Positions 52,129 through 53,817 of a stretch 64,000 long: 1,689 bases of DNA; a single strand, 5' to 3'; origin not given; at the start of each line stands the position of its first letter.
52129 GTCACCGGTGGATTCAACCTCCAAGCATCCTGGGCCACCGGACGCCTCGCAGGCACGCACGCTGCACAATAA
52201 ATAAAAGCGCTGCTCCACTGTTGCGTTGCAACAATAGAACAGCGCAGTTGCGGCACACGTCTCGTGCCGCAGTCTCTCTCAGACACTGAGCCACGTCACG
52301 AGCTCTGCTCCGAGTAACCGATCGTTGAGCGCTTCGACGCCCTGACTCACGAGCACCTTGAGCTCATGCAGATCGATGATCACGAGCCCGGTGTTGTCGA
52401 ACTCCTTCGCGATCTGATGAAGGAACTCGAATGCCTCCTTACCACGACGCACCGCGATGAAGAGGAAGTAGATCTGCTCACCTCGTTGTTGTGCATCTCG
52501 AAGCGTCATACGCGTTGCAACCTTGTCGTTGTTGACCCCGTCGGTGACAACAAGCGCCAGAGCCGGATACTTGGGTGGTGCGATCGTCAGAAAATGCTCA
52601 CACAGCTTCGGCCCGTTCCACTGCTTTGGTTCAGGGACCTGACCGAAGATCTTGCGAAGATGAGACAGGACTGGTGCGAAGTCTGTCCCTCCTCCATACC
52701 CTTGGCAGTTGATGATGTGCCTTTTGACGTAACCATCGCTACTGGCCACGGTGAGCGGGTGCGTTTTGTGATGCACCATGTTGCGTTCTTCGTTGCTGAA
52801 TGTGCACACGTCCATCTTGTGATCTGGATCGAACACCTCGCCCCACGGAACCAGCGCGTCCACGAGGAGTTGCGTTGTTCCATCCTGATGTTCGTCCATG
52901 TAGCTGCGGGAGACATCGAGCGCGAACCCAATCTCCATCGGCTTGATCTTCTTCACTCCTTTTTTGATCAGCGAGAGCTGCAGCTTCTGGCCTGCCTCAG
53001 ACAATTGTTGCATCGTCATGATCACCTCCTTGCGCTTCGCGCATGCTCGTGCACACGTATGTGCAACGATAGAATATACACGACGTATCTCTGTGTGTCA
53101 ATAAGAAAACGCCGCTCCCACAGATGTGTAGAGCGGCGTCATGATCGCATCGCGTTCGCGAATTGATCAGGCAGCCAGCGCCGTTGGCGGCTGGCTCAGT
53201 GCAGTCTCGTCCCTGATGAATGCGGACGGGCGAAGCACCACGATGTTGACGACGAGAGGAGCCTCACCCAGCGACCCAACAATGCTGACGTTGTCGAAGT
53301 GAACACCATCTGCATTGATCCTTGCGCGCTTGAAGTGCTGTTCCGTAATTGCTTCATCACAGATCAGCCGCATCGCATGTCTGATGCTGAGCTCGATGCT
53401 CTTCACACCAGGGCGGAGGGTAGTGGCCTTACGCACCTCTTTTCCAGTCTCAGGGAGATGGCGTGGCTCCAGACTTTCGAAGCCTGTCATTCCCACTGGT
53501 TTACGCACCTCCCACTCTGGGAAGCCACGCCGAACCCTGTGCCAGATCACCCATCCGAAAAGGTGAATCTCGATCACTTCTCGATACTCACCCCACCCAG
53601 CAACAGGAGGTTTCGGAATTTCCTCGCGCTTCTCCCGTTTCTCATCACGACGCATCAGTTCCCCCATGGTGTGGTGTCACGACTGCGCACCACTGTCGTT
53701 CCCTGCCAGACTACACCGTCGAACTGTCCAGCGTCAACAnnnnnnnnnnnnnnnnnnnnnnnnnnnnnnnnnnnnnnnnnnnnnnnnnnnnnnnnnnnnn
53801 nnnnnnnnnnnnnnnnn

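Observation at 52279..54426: GC-rich three-gene cluster downstream of tRNA-Ser: vWA (intact MIDAS) protein plus two unknown proteins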

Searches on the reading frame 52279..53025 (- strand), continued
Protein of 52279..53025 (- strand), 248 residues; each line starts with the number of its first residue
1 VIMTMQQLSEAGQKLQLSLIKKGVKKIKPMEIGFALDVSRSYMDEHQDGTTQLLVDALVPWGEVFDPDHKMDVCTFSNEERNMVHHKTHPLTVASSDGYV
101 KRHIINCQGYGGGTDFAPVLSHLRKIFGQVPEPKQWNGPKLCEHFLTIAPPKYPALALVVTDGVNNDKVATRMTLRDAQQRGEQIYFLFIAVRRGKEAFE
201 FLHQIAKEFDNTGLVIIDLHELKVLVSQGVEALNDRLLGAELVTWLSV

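Call 49: find_related_loci(query=A5, collection=genome_contigs, flank=6000)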
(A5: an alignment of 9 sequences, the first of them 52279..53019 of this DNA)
Query A5 (246 aa) in genome_contigs; peptide patterns used: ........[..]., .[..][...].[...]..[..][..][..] (x = any residue, [..] = any of these).
58 stretches matched a pattern; 41 encode a relative of the query (tblastn E <= 1e-3); 41 distinct loci.
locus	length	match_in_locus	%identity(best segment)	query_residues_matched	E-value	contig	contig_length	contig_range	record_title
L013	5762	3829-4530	43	6-244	1e-53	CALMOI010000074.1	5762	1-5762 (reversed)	MAG TPA_asm: uncultured Comamonadaceae bacterium isolate SRR5676432_bin.11_CONCOCT_v1.1_MAG genome assembly, contig: ERZ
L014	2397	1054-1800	40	6-244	1e-52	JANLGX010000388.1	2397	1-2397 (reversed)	MAG: Gemmatimonadaceae bacterium isolate P6-2 k99_414487, whole genome shotgun sequence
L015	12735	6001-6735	41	6-244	3e-51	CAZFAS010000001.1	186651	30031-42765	MAG TPA_asm: uncultured Candidatus Saccharibacteria bacterium isolate SRP278252_co2_162 genome assembly, contig: NODE_75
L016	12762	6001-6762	42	5-244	5e-50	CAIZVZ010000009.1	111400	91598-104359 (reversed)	uncultured bacterium isolate Loc080925-6m_bin-1435 genome assembly, contig: bin-1435:09/21, whole genome shotgun sequenc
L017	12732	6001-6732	40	1-244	4e-49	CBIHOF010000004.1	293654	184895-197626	MAG TPA_asm: uncultured Comamonadaceae bacterium isolate SRR18156213_binner123_Refined_22 genome assembly, contig: ERZ27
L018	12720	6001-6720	41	5-244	7e-49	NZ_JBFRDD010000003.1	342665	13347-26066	Cupriavidus sp. YAF13 SCAFFOLD_2, whole genome shotgun sequence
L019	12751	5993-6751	39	6-244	4e-48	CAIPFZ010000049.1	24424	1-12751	uncultured bacterium isolate Loclat_bin-19408 genome assembly, contig: bin-19408:49/77, whole genome shotgun sequence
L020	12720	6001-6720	39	5-244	7e-48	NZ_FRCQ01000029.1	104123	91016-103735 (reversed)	Rhizobacter sp. OV335, whole genome shotgun sequence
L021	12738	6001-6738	39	1-244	9e-48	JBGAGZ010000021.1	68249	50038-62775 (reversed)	MAG: Burkholderiaceae bacterium isolate MAG_MBR_H125.75 MBRH125-75_opera_contig_1489, whole genome shotgun sequence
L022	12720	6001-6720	39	5-244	2e-47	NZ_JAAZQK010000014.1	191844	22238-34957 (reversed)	Rhizobacter sp. SG703 Ga0365349_14, whole genome shotgun sequence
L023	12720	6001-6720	39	5-244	5e-47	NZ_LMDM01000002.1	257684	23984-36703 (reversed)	Rhizobacter sp. Root1238 contig_10, whole genome shotgun sequence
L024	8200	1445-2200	40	1-244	2e-46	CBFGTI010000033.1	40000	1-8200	MAG TPA_asm: uncultured Imperialibacter sp. isolate SRR17295757_binner13_Refined_27 genome assembly, contig: ERZ23398518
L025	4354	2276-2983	39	1-244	4e-46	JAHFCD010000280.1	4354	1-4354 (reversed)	MAG: Elusimicrobia bacterium isolate nzgw213 NODE_30247_length_4355_cov_2.364195, whole genome shotgun sequence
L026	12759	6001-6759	40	1-244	3e-46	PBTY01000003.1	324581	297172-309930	MAG: Rickettsiales bacterium isolate NP5 33336, whole genome shotgun sequence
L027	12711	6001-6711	39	5-244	2e-46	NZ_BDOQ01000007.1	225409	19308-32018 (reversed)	Novimethylophilus kurashikiensis strain La2-4, whole genome shotgun sequence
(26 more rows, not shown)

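Call 87: list_cluster_members(proteins=[window:52279-53019:-, window:52279-53025:-, window:53740-54219:-, window:53740-54279:-, window:53167-53667:-, window:53167-53655:-])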
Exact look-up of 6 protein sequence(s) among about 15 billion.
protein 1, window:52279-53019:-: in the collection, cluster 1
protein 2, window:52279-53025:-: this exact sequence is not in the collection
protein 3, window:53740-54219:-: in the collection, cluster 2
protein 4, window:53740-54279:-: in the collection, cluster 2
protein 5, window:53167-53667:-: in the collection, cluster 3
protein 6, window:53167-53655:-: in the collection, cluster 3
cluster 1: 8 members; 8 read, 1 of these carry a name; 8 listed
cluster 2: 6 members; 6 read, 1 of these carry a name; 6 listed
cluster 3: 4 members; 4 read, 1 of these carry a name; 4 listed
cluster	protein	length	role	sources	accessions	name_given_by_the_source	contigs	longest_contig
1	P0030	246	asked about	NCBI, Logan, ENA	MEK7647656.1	MAG: VWA domain-containing protein [Patescibacteria group bacterium]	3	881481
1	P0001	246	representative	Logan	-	-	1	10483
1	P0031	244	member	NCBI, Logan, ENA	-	-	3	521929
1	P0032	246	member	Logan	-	-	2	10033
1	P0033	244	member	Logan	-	-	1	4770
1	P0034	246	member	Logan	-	-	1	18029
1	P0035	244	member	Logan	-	-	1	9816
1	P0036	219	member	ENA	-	-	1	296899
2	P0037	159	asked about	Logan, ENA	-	-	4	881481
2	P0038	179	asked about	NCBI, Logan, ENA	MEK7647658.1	MAG: hypothetical protein AAB384_01305 [Patescibacteria group bacterium]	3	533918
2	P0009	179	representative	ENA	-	-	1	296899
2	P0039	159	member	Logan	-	-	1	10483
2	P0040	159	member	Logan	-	-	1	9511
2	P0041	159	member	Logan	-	-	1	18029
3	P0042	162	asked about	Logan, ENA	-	-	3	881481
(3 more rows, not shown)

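Call 88: find_encoding_contigs(protein=P0031, flank=8000, max_places=4)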
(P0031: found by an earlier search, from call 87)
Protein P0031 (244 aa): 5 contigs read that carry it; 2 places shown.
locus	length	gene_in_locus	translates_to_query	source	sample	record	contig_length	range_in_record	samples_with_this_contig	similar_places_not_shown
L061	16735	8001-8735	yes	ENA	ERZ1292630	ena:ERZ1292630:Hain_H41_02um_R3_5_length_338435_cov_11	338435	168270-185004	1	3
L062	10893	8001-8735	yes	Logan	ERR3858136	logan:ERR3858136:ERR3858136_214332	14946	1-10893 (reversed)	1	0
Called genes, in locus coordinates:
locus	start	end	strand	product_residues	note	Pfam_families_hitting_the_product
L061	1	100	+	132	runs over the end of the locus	-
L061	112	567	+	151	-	PF07963:N_methyl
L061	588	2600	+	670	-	PF22745:Nlig-Ia, PF01653:DNA_ligase_aden, PF03120:OB_DNA_ligase, PF03119:DNA_ligase_ZBD, PF14520:HHH_5 (faint), PF12826:HHH_2, PF00533:BRCT, PF12738:PTCB-BRCT (weak)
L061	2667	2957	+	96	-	PF02686:GatC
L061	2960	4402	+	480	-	PF01425:Amidase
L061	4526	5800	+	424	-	PF18306:LDcluster4, PF03641:Lysine_decarbox, PF18306:LDcluster4, PF03641:Lysine_decarbox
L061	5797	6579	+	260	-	PF01790:LGT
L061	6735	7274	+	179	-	-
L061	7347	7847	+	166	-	-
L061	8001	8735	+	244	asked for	PF10138:vWA-TerF-like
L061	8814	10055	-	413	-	PF00890:FAD_binding_2 (weak), PF01134:GIDA (faint), PF03486:HI0933_like, PF07992:Pyr_redox_2 (faint), PF13454:NAD_binding_9 (weak), PF13738:Pyr_redox_3 (faint), PF22780:HI0933_like_1st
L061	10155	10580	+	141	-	PF00254:FKBP_C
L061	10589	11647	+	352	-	PF04055:Radical_SAM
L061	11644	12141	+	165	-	PF00293:NUDIX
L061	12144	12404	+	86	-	PF12674:Zn_ribbon_2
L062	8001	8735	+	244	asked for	PF10138:vWA-TerF-like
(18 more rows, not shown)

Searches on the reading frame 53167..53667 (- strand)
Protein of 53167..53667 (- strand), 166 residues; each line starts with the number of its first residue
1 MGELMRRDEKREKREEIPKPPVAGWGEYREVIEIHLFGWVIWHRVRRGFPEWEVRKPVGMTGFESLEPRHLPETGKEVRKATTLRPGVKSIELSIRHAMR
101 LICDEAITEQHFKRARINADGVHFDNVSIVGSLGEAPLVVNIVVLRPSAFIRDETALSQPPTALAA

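Call 4: search_protein_families(library=pfam, proteins=[window:53167-53667:-], max_evalue=0.1)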
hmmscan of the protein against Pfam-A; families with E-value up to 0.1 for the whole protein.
window:53167-53667:- (166 aa): 0 families

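Call 5: search_protein_families(library=phrogs, proteins=[window:53167-53667:-], max_evalue=0.1)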
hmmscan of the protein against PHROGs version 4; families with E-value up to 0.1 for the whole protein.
window:53167-53667:- (166 aa): 0 families

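Call 6: search_protein_families(library=ncbifam, proteins=[window:53167-53667:-], max_evalue=0.1)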
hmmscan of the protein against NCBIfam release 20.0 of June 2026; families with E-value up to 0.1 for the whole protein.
window:53167-53667:- (166 aa): 0 families

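Call 7: search_protein_families(library=padloc, proteins=[window:53167-53667:-], max_evalue=0.1)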
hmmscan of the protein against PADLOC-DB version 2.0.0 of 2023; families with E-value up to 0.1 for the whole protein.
window:53167-53667:- (166 aa): 0 families

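Call 13: find_homologous_proteins(query=window:53167-53667:-, max_evalue=0.01)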
Query window:53167-53667:- (166 aa): 2 proteins with E <= 0.01 among 40 candidates.
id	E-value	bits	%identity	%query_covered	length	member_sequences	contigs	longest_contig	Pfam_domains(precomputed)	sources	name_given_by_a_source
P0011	3.3e-104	364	99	100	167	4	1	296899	-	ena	-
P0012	3.9e-30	123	42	98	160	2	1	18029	-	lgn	-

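Call 16: find_encoding_contigs(protein=P0012, flank=10000, max_places=4)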
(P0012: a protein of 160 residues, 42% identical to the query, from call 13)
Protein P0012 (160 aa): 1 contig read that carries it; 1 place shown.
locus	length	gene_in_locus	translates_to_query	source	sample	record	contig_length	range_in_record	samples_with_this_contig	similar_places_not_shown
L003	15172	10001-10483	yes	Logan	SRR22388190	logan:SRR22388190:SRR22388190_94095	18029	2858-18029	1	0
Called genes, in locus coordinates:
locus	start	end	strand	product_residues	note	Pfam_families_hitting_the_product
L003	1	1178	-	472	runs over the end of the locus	PF01406:tRNA-synt_1e, PF01921:tRNA-synt_1f (faint), PF09334:tRNA-synt_1g (faint), PF23493:CysS_C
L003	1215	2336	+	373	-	PF11104:PilM_2, PF06723:MreB_Mbl (faint), PF14450:FtsA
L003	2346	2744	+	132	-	-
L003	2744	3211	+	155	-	PF07963:N_methyl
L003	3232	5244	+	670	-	PF22745:Nlig-Ia, PF01653:DNA_ligase_aden, PF03120:OB_DNA_ligase, PF03119:DNA_ligase_ZBD, PF14520:HHH_5 (faint), PF12826:HHH_2, PF00533:BRCT, PF12738:PTCB-BRCT (weak)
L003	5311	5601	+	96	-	PF02686:GatC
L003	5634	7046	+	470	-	PF01425:Amidase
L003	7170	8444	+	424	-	PF18306:LDcluster4, PF03641:Lysine_decarbox, PF18306:LDcluster4, PF03641:Lysine_decarbox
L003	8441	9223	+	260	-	PF01790:LGT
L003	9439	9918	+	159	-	-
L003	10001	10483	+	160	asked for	-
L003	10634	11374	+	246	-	PF10138:vWA-TerF-like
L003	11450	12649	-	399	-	PF03486:HI0933_like, PF13738:Pyr_redox_3 (weak), PF22780:HI0933_like_1st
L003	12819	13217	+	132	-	PF00254:FKBP_C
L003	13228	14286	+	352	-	PF04055:Radical_SAM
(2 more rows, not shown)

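Call 41: predict_structure(alignment_id=A4)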
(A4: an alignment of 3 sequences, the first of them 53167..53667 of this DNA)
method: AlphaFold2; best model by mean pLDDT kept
length: 166 residues; sequences in the alignment: 3
mean_pLDDT: 51.8   pTM: 0.50
mean pLDDT of the five models: 51.8, 46.7, 41.4, 39.1, 36.3
residues with pLDDT >= 90: 0; 70-90: 20; 50-70: 77; < 50: 69
segments of 3 or more residues with pLDDT < 50: 1-30, 50-71, 151-166
pLDDT, mean of each block of 10 residues (from residue 1): 44 35 33 61 59 31 31 60 58 57 59 75 71 61 67 37 34
secondary structure, 60 per line:
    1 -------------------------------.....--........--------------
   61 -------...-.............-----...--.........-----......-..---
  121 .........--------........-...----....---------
elements in order: E32-36 H39-46 H72-84 E90-92 H95-103 H109-114 E121-129 E138-145 H154-157

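Call 64: search_solved_structures(query=A2, max_evalue=10)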
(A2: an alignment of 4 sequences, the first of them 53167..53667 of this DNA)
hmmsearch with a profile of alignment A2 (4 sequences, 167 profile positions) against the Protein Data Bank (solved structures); distinct sequences matched with E-value up to 10: 0.

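Call 67: find_related_loci(query=A2, collection=viral_contigs, flank=8000)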
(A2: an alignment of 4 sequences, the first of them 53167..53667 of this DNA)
Query A2 (166 aa) in viral_contigs; peptide patterns used: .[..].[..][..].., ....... (x = any residue, [..] = any of these).
74 stretches matched a pattern, but none encodes a relative of the query by tblastn (E <= 1e-3).

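Call 80: fold_search(model_id=the predicted structure, library=pdb)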
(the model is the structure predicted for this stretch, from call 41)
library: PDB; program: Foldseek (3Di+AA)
matches with E <= 10: 75; with E <= 0.001: 0
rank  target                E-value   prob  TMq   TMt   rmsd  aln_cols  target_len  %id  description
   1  7awa                  4.4e-01  0.10  0.18  0.11   9.5        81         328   18  SctV (SsaV) cytoplasmic domain (released 2021-04-14)
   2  3hx0_K                9.8e-01  0.12  0.20  0.12   4.1        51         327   16  ternary complex of L277A, H511A, R514 mutant pol lambda bound to a 2 nucleotide gapped DNA substrate with a scrunched  (released 2009-08-25)
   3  1rzt_A                1.2e+00  0.11  0.20  0.12   4.1        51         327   16  Crystal structure of DNA polymerase lambda complexed with a two nucleotide gap DNA molecule (released 2004-03-02)
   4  1t6n_A                1.3e+00  0.03  0.14  0.12  15.9       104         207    8  Crystal structure of the N-terminal domain of human UAP56 (released 2004-08-31)
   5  5cp2_A                2.0e+00  0.08  0.20  0.15   4.1        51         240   16  Human DNA polymerase lambda L431A mutant- Apoenzyme and complex with 6 paired DNA (released 2016-02-24)
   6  7sf0                  2.0e+00  0.03  0.14  0.11  15.1        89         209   15  Crystal structure of Vaccinia Virus decapping enzyme D9 in complex with trinucleotide substrate (released 2022-03-30)
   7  4k4g_I                2.2e+00  0.08  0.20  0.12   4.1        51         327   16  Ternary crystal structures of human DNA POLYMERASE LAMBDA IN COMPLEX WITH DNA AND L-DCTP. (released 2014-07-16)
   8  1xsl_E                2.3e+00  0.08  0.20  0.12   4.2        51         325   16  Crystal Structure of human DNA polymerase lambda in complex with a one nucleotide DNA gap (released 2005-01-18)
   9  1rzt_E                2.5e+00  0.08  0.20  0.12   4.2        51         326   16  Crystal structure of DNA polymerase lambda complexed with a two nucleotide gap DNA molecule (released 2004-03-02)
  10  4k4h_I                2.5e+00  0.08  0.21  0.12   4.1        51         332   16  Ternary crystal structures of a human DNA POLYMERASE LAMBDA IN COMPLEX WITH DNA AND (-)3TC-TP. (released 2014-07-16)
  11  4k4h_M                2.7e+00  0.08  0.20  0.12   4.1        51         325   16  Ternary crystal structures of a human DNA POLYMERASE LAMBDA IN COMPLEX WITH DNA AND (-)3TC-TP. (released 2014-07-16)
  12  5chg_A                2.9e+00  0.07  0.20  0.15   4.2        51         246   16  Human DNA polymerase lambda L431A mutant- MgdGTP binary and complex with 6 paired DNA (released 2016-02-24)
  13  5dkw_A                2.9e+00  0.07  0.20  0.12   4.2        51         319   16  Ternary crystal structure of polymerase lambda with a GA mispair at the primer terminus with Ca2+ in the active (released 2016-02-24)
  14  7m0e_A                3.1e+00  0.06  0.20  0.11   4.3        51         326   16  Pre-catalytic synaptic complex of DNA Polymerase Lambda with gapped DSB substrate and incoming dUMPNPP (released 2022-03-16)
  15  2wm9_B                3.1e+00  0.02  0.16  0.15   7.7        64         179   11  Structure of the complex between DOCK9 and Cdc42. (released 2009-09-22)
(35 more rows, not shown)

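Call 83: search_protein_families(library=padloc, proteins=[P0012], max_evalue=0.001)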
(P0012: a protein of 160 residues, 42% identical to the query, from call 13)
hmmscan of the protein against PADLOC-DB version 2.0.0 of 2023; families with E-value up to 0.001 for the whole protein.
P0012 (160 aa): 0 families

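Call 91: search_dna_similar(query=window:53167-53667:-, collection=phages, mode=protein, max_evalue=1, max_rows=5)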
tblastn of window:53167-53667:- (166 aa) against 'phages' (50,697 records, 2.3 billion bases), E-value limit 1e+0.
No match.
